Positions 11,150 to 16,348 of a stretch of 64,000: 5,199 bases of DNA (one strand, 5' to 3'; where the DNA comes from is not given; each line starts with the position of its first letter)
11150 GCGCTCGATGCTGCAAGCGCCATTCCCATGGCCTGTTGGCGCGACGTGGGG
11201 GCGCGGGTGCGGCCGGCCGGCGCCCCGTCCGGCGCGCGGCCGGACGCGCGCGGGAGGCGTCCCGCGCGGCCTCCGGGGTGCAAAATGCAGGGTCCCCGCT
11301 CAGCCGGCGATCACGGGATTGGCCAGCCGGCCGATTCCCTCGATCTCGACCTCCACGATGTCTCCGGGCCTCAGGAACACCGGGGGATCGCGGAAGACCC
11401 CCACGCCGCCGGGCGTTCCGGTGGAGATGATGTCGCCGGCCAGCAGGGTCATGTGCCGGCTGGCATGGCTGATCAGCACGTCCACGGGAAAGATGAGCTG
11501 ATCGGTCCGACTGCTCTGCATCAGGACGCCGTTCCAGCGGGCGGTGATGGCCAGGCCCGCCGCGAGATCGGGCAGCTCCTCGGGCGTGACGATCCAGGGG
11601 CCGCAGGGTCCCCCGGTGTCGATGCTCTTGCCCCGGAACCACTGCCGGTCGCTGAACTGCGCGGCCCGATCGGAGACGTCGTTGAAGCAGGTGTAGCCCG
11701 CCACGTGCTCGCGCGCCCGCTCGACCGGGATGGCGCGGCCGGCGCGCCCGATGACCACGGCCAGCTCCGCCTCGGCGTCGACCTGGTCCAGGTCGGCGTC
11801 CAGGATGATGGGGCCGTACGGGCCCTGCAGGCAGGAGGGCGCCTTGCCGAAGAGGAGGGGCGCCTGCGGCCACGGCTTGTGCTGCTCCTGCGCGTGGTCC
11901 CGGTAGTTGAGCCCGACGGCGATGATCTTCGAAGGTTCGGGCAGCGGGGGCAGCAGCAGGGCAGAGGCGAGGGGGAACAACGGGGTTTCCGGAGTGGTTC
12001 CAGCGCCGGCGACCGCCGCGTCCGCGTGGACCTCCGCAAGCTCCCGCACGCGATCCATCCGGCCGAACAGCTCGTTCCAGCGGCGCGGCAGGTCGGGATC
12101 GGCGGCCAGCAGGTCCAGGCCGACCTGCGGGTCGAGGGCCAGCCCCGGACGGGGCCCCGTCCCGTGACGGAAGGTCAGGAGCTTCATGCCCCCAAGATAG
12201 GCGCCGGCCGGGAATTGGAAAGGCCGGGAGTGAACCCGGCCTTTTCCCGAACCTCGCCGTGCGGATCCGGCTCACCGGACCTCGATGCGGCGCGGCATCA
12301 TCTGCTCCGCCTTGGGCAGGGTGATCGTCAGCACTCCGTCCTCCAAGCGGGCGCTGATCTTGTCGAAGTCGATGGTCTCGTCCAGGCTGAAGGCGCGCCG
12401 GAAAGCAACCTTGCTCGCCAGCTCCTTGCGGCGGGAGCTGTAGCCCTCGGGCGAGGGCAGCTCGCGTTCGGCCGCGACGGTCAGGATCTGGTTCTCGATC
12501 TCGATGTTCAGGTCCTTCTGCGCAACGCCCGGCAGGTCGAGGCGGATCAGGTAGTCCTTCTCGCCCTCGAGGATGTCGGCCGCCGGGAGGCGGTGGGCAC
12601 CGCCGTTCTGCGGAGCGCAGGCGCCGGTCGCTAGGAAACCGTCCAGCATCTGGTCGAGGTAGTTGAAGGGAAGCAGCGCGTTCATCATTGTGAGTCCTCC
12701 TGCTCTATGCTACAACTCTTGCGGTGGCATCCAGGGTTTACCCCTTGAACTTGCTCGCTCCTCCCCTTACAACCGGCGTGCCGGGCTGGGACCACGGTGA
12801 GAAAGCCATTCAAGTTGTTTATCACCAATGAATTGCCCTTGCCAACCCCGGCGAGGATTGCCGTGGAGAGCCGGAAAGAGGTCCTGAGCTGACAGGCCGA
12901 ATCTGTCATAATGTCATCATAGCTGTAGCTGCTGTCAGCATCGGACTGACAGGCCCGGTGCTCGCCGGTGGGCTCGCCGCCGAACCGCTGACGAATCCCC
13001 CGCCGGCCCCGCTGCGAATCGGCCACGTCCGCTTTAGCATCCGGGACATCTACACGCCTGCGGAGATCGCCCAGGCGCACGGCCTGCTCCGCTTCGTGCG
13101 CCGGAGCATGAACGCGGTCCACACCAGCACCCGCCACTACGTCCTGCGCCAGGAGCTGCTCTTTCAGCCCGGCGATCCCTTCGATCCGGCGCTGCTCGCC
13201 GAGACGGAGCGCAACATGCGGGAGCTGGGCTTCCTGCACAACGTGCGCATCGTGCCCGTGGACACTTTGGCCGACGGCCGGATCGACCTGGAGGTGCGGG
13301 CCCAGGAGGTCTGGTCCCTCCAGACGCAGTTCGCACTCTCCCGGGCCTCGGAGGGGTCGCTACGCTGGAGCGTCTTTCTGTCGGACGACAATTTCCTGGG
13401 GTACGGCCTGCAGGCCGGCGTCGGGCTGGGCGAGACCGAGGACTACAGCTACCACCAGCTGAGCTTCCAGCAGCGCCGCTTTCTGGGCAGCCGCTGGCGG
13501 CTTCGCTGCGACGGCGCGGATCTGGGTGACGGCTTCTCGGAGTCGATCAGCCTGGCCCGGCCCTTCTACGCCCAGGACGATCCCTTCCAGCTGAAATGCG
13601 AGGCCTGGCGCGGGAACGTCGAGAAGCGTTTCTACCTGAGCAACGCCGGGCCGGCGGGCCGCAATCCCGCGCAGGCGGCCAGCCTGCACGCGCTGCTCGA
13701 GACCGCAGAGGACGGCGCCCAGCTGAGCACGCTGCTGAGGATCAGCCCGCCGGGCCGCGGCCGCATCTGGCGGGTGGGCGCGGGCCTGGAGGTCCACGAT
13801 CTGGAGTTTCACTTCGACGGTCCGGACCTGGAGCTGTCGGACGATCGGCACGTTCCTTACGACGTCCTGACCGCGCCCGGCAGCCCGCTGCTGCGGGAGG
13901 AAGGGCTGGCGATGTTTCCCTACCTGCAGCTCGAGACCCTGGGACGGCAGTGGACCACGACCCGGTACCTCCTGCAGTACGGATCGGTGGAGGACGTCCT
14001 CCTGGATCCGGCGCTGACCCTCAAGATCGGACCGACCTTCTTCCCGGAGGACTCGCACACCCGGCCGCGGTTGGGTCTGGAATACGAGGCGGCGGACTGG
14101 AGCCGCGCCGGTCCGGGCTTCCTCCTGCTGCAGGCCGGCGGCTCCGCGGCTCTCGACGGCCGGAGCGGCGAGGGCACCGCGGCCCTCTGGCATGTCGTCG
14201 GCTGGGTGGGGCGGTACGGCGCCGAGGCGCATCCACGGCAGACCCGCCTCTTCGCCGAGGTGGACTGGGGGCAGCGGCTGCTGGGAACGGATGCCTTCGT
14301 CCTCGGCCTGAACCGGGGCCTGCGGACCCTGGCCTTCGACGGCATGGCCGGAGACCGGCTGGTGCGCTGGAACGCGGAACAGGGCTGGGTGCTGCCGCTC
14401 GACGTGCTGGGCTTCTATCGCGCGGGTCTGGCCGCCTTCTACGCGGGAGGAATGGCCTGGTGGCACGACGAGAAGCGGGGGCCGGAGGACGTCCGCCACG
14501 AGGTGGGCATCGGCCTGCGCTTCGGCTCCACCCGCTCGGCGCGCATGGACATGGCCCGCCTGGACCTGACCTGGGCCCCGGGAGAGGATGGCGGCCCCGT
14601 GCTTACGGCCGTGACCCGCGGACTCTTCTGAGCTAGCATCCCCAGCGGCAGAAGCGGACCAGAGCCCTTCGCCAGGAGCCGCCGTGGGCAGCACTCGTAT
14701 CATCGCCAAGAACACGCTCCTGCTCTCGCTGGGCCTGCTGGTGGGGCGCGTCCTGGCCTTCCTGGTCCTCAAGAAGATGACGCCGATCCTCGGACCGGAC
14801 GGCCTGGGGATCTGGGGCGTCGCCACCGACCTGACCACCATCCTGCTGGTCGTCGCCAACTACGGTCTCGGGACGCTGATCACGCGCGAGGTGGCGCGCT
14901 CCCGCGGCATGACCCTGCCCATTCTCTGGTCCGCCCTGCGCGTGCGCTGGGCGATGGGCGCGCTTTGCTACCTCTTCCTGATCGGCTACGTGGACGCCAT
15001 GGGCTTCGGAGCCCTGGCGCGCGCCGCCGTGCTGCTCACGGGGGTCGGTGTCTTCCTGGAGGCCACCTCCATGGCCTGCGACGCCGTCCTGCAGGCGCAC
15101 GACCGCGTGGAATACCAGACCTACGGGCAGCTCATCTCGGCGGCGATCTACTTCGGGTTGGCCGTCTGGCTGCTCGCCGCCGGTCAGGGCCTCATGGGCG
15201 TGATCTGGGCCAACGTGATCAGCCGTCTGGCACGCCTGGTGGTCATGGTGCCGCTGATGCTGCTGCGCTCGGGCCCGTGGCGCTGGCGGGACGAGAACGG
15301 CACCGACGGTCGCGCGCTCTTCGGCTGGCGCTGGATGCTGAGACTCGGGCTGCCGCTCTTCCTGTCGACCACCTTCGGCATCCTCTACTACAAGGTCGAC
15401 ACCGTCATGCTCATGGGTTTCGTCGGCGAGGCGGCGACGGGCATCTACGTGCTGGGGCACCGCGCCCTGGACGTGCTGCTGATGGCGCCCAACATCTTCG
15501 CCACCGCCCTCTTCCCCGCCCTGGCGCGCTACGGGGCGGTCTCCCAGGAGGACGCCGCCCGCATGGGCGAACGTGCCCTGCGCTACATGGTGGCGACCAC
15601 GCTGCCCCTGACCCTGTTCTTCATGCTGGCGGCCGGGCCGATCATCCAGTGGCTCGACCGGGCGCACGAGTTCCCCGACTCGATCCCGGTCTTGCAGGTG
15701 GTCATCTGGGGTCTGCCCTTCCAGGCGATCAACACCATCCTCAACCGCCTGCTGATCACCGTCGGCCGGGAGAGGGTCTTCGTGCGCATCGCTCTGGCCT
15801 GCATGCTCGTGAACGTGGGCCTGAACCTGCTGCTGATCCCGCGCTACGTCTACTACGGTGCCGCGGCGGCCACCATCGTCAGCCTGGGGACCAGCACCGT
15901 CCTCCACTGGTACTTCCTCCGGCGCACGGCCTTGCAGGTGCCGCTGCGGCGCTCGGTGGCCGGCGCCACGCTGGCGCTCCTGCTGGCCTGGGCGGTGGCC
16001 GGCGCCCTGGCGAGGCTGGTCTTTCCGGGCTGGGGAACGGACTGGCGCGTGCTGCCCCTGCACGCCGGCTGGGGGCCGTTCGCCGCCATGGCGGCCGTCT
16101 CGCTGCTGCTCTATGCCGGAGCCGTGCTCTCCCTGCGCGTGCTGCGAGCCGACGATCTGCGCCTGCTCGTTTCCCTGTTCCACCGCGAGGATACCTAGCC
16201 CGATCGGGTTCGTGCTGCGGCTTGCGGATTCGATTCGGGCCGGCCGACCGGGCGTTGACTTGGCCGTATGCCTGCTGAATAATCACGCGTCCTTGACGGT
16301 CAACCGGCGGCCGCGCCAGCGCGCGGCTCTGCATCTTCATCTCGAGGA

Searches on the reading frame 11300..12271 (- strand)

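Call 22: search_protein_families(library=pfam, proteins=[window:11300-12271:-], max_evalue=0.0001)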
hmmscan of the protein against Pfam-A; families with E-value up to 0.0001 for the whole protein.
window:11300-12271:- (323 aa): 1 family
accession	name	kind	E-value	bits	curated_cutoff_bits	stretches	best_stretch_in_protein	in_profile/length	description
PF01557.24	FAA_hydrolase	-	4.9e-70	235.9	23.9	1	115-320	1-213/214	Fumarylacetoacetate (FAA) hydrolase C-terminal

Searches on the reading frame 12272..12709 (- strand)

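Call 23: search_protein_families(library=pfam, proteins=[window:12272-12709:-], max_evalue=0.0001)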
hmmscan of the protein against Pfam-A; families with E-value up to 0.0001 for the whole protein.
window:12272-12709:- (145 aa): 2 families
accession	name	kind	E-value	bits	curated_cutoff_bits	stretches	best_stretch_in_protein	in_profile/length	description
PF00011.27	HSP20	-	1.3e-19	70.7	20.8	1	45-144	1-101/102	Hsp20/alpha crystallin family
PF17886.7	ArsA_HSP20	-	6.9e-06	26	22.5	1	51-130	2-62/63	HSP20-like domain found in ArsA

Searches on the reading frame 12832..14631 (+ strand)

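Call 23: search_protein_families(library=pfam, proteins=[window:12832-14631:+], max_evalue=0.0001)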
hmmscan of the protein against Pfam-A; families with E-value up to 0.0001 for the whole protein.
window:12832-14631:+ (599 aa): 1 family
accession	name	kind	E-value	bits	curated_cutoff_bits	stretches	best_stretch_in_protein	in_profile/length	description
PF07244.20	POTRA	-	4.3e-05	24.6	21.3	0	99-156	13-75/79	Surface antigen variable number repeat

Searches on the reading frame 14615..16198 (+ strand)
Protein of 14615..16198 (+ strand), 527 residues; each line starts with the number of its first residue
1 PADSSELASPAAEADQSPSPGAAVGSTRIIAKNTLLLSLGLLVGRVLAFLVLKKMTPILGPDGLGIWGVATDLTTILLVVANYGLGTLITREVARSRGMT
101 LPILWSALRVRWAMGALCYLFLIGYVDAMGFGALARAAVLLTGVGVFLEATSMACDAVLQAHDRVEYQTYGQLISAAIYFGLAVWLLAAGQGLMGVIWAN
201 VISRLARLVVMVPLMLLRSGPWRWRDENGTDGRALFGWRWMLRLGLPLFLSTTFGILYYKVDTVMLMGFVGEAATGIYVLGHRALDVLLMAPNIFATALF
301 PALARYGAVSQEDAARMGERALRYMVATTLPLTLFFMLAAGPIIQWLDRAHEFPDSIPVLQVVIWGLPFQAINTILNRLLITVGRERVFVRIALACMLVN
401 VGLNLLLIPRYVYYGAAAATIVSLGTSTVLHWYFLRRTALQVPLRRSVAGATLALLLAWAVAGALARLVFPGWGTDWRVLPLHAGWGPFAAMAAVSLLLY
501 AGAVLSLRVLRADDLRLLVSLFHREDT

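Call 23: search_protein_families(library=pfam, proteins=[window:14615-16198:+], max_evalue=0.0001)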
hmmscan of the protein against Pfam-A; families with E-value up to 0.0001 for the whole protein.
window:14615-16198:+ (527 aa): 4 families
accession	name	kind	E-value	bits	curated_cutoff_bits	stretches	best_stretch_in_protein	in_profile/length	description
PF01943.22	Polysacc_synt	-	2.3e-23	83.4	28.2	1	31-306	2-273/274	Polysaccharide biosynthesis protein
PF13440.11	Polysacc_synt_3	-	1.1e-14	54.8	23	1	58-346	5-282/293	Polysaccharide biosynthesis protein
PF01554.23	MatE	-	7.2e-11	42.5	24.9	1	247-405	1-160/161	MatE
PF03023.19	MurJ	-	2e-10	40.4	27.4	1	295-470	253-433/451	Lipid II flippase MurJ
